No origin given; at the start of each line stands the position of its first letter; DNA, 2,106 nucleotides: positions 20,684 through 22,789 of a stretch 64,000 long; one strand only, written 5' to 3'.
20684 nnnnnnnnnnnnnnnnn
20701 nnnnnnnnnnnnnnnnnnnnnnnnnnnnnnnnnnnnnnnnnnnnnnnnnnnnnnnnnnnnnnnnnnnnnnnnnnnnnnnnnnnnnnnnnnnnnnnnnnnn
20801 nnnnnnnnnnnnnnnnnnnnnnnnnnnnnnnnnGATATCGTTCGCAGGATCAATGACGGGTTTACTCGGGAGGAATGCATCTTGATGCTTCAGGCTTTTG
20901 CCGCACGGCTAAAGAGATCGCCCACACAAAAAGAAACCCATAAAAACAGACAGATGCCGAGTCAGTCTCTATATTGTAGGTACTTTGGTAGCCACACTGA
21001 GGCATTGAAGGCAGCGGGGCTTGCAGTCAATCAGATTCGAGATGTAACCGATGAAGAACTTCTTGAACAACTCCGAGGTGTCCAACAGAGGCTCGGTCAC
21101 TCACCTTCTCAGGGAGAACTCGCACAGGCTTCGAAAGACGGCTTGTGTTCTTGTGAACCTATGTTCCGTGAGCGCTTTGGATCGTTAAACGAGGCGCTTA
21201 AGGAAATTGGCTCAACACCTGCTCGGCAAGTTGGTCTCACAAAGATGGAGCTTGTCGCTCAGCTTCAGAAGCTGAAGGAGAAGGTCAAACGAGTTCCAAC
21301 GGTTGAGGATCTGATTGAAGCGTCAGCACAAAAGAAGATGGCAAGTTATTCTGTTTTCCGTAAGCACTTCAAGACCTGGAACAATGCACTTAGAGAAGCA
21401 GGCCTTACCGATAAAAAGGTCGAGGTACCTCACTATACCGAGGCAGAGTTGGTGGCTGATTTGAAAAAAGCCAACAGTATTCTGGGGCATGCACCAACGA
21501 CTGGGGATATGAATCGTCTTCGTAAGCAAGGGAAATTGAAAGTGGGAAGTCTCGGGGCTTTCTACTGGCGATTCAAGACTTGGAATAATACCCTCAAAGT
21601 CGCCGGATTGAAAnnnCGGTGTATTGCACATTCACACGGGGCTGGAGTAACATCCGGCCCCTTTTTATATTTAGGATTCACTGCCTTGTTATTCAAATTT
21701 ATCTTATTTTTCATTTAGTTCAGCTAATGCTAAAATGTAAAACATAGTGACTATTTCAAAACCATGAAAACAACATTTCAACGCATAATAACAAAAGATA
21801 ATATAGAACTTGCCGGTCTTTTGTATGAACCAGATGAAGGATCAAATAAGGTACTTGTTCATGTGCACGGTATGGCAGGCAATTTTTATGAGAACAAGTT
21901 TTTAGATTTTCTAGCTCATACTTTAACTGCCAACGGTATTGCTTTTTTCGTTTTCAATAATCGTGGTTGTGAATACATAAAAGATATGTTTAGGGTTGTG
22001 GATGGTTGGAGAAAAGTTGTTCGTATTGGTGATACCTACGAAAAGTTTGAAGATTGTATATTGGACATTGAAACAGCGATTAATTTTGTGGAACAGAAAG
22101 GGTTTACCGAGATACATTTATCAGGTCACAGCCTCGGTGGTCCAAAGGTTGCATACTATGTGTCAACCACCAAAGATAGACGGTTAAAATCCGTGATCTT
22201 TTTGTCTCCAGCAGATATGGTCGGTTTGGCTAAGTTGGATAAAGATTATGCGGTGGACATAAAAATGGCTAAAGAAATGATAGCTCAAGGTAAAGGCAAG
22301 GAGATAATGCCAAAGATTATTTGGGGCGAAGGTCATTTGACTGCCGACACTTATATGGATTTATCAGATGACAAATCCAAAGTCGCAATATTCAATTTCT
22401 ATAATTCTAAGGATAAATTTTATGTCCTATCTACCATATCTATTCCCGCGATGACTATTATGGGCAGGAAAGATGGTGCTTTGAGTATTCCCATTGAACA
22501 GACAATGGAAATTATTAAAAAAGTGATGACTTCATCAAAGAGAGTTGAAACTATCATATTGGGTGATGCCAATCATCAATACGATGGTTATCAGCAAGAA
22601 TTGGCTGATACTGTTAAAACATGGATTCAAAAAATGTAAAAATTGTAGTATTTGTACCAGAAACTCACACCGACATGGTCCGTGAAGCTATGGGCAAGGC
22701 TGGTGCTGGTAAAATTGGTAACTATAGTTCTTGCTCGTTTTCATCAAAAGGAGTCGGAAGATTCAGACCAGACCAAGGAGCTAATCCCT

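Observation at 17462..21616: Tandem paralogous XPB/ResIII-like helicases with swapped C-terminal repeat arrays, divergent from the giant sigma gene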

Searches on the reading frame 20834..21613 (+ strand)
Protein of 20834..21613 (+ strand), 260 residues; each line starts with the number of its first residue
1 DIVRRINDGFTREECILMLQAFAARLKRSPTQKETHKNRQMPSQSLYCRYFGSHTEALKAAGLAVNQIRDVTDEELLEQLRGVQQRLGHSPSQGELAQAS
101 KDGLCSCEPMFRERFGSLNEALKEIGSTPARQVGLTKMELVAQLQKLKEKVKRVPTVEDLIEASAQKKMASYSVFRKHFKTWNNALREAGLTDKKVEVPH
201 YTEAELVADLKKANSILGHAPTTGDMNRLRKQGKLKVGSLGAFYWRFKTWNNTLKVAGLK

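Call 57: predict_structure(alignment_id=A4)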
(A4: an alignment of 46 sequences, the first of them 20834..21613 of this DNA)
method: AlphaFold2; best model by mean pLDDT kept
length: 260 residues; sequences in the alignment: 46
mean_pLDDT: 92.4   pTM: 0.60
mean pLDDT of the five models: 92.4, 91.2, 91.0, 90.0, 89.3
residues with pLDDT >= 90: 221; 70-90: 30; 50-70: 4; < 50: 5
segments of 3 or more residues with pLDDT < 50: 1-5
pLDDT, mean of each block of 10 residues (from residue 1): 56 96 95 94 94 95 83 95 95 92 90 93 91 85 97 97 93 94 95 85 98 98 98 96 97 97
secondary structure, 60 per line:
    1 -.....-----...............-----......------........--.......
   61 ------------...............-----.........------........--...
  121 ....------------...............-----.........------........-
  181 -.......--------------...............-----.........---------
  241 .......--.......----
elements in order: H2-6 H12-26 H32-37 H44-51 H54-60 H73-87 H93-101 H108-115 H118-124 H137-151 H157-165 H172-179 H182-188 H203-217 H223-231 H241-247 H250-256

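Call 59: fold_search(model_id=the predicted structure, library=pdb)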
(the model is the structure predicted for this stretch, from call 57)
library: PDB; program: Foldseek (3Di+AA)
matches with E <= 10: 155; with E <= 0.001: 0
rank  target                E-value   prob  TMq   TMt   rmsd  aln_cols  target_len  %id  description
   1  9dvu_G                4.2e-01  0.08  0.15  0.13  15.3       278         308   15  CryoEM structure of RpaA bound to PkaiBC DNA and Syn7942 RNAP-SigA holoenzyme (released 2025-10-15)
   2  2id3_B                5.5e-01  0.11  0.15  0.19  17.7       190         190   17  Crystal structure of transcriptional regulator SCO5951 from Streptomyces coelicolor A3(2) (released 2006-10-17)
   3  2id3_A                6.4e-01  0.10  0.14  0.19  18.0       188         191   18  Crystal structure of transcriptional regulator SCO5951 from Streptomyces coelicolor A3(2) (released 2006-10-17)
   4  3bqz_A                7.1e-01  0.10  0.16  0.21  16.5       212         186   14  Crystal Structure of the Complex of Malachite Green Bound to QacR(E90Q), a Mutant of a Multidrug Binding Transcription (released 2008-12-23)
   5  5n7f_B                7.9e-01  0.11  0.22  0.17  21.1       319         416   11  MAGI-1 complexed with a pRSK1 peptide (released 2017-11-08)
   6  7clg_A                1.0e+00  0.21  0.25  0.10  11.0       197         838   12  Crystal structure of the ATP-dependent restriction endonuclease SauUSI (released 2021-01-20)
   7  3br2_A                1.0e+00  0.08  0.15  0.21  16.4       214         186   13  Crystal Structure of the Complex of Dequalinium Bound to QacR(E120Q), a Mutant of a Multidrug Binding Transcriptional  (released 2008-12-23)
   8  7pc7_A                1.1e+00  0.09  0.22  0.17  21.1       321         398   11  The PDZ domain of SNTG1 complexed with the acetylated PDZ-binding motif of PTEN (released 2022-04-20)
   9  3cwr_A                1.1e+00  0.08  0.17  0.22  18.5       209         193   17  Crystal structure of transcriptional regulator of TetR family (YP_425770.1) from Rhodospirillum rubrum ATCC 11170 at 1 (released 2008-05-06)
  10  2wv1_A                1.2e+00  0.11  0.18  0.24  15.4       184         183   15  CRYSTAL STRUCTURE OF THE HLYIIR MUTANT PROTEIN WITH RESIDUES 169-186 SUBSTITUTED BY A LINKER CONTAINING TWO THROMBIN S (released 2009-10-20)
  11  1z0x_B                1.2e+00  0.09  0.17  0.20  18.3       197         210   15  Crystal structure of transcriptional regulator, tetR Family from Enterococcus faecalis V583 (released 2005-04-19)
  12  7p74_A                1.3e+00  0.11  0.25  0.18  20.6       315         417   10  The PDZ domain of SYNJ2BP complexed with the phosphorylated PDZ-binding motif of RSK1 (released 2022-07-27)
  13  7p73_A                1.3e+00  0.07  0.19  0.15  21.4       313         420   10  The PDZ domain of SYNJ2BP complexed with the PDZ-binding motif of HTLV1-TAX1 (released 2022-07-27)
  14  3bqy                  1.4e+00  0.06  0.16  0.20  21.0       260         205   15  Crystal structure of a possible TetR family transcriptional regulator from Streptomyces coelicolor A3(2). (released 2008-01-15)
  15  8br8_SP               1.5e+00  0.20  0.21  0.32  13.8       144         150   14  Giardia ribosome in POST-T state (A1) (released 2023-03-15)
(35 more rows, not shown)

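Call 77: search_protein_families(library=phrogs, proteins=[window:20834-21613:+], max_evalue=0.001)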
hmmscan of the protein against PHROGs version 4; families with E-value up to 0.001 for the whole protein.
window:20834-21613:+ (260 aa): 1 family
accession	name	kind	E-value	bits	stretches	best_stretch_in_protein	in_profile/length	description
phrog_22655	-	unknown function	2.4e-39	136.4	2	71-259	17-188/508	-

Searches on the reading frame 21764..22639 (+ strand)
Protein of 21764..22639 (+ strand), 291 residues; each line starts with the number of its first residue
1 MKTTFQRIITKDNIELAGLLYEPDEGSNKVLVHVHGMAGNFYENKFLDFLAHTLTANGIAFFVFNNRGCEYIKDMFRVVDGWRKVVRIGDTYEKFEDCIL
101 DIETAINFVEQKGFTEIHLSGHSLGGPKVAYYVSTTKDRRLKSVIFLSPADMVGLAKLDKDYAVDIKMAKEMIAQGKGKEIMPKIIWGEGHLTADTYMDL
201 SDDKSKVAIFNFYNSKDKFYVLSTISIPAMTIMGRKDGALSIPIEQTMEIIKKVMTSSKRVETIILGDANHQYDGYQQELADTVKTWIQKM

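Call 8: search_protein_families(library=pfam, proteins=[window:21764-22639:+], max_evalue=0.001)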
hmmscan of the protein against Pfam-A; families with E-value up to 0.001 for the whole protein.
window:21764-22639:+ (291 aa): 7 families
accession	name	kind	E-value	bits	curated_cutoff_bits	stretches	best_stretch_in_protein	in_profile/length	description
PF00561.26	Abhydrolase_1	-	4.4e-10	40.1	25.8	1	30-155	2-109/245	alpha/beta hydrolase fold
PF12146.15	Hydrolase_4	-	1.4e-08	34.8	27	1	28-150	4-110/239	Serine aminopeptidase, S33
PF08538.16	DUF1749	-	5e-06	26.3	24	1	101-280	86-285/299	Protein of unknown function (DUF1749)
PF12695.13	Abhydrolase_5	-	5.2e-05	23.5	27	0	99-149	40-89/164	Alpha/beta hydrolase family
PF20408.4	Abhydrolase_11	-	0.00015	22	27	0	29-147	3-105/193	Alpha/beta hydrolase domain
PF12697.13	Abhydrolase_6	-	0.00023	22.3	26.3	1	31-155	1-100/217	Alpha/beta hydrolase family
PF00326.27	Peptidase_S9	-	0.0006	19.8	22.6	0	220-290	142-208/213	Prolyl oligopeptidase family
